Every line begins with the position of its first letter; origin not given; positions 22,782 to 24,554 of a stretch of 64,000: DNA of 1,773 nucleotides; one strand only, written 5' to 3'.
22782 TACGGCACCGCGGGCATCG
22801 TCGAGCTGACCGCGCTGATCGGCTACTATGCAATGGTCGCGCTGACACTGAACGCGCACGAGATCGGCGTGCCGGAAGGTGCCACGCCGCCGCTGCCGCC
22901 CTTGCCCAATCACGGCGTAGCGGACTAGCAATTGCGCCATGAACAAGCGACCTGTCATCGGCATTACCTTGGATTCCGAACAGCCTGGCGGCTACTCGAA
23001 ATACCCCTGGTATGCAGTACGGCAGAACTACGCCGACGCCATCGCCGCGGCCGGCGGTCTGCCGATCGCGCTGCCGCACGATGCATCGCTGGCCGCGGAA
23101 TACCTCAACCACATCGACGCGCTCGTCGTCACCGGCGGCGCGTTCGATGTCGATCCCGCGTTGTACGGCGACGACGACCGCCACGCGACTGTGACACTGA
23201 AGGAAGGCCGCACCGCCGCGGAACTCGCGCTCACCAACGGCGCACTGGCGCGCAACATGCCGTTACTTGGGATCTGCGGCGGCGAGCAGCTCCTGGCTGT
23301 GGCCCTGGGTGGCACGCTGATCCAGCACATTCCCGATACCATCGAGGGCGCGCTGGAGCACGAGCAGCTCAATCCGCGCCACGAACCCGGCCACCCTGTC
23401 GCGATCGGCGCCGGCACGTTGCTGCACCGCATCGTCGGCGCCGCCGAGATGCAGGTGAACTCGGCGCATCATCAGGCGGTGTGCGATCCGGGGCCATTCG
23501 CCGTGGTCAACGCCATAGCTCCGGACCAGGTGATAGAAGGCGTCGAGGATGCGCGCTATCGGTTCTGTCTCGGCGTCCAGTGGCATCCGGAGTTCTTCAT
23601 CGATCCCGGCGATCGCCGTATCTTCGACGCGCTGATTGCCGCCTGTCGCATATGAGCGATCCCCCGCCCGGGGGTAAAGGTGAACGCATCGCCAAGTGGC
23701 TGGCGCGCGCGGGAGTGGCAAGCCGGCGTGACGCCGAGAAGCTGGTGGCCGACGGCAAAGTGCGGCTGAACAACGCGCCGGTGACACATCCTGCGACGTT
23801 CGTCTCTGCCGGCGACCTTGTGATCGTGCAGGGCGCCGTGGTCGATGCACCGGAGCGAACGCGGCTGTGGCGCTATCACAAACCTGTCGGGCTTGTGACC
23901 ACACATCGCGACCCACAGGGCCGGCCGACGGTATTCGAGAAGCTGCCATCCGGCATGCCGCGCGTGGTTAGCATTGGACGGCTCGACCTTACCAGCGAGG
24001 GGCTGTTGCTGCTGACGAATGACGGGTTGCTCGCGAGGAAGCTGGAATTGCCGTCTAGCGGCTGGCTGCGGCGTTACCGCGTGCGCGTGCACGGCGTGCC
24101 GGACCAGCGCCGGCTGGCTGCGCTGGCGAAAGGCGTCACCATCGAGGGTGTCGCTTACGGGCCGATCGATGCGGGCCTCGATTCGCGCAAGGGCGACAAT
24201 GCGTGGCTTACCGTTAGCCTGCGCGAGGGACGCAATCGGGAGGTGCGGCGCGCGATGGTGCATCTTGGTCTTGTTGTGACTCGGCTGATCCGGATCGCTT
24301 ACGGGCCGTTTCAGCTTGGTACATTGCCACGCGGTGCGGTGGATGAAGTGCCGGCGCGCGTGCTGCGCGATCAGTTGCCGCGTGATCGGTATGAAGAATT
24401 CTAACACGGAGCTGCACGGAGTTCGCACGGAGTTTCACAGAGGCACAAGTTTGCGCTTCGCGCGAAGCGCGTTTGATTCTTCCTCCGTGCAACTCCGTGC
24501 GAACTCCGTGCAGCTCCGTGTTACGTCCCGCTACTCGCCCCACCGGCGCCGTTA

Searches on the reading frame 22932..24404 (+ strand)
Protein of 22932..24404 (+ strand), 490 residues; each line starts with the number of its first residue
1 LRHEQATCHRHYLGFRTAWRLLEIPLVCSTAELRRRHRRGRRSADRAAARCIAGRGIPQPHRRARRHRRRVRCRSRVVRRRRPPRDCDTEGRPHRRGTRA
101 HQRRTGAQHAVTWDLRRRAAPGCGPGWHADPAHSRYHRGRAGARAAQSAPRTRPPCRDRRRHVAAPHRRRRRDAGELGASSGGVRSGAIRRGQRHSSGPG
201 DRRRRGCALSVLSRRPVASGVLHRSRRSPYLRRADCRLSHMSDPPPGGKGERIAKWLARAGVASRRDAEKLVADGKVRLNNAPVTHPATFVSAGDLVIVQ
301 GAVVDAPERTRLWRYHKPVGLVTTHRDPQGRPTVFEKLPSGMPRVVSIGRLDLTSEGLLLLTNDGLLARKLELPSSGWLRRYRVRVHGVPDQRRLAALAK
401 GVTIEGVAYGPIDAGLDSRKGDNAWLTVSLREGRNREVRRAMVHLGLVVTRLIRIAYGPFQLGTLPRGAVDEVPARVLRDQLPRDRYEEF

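Call 10: search_protein_families(library=pfam, proteins=[window:22932-24404:+], max_evalue=0.001)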
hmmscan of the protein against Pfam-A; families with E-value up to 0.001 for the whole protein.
window:22932-24404:+ (490 aa): 2 families
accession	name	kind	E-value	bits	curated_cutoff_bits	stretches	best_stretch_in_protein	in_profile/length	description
PF00849.27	PseudoU_synth_2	-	3.4e-13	50.5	26.8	1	315-442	5-150/152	RNA pseudouridylate synthase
PF01479.30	S4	-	5.8e-12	45.6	22.8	1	251-297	1-48/48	S4 domain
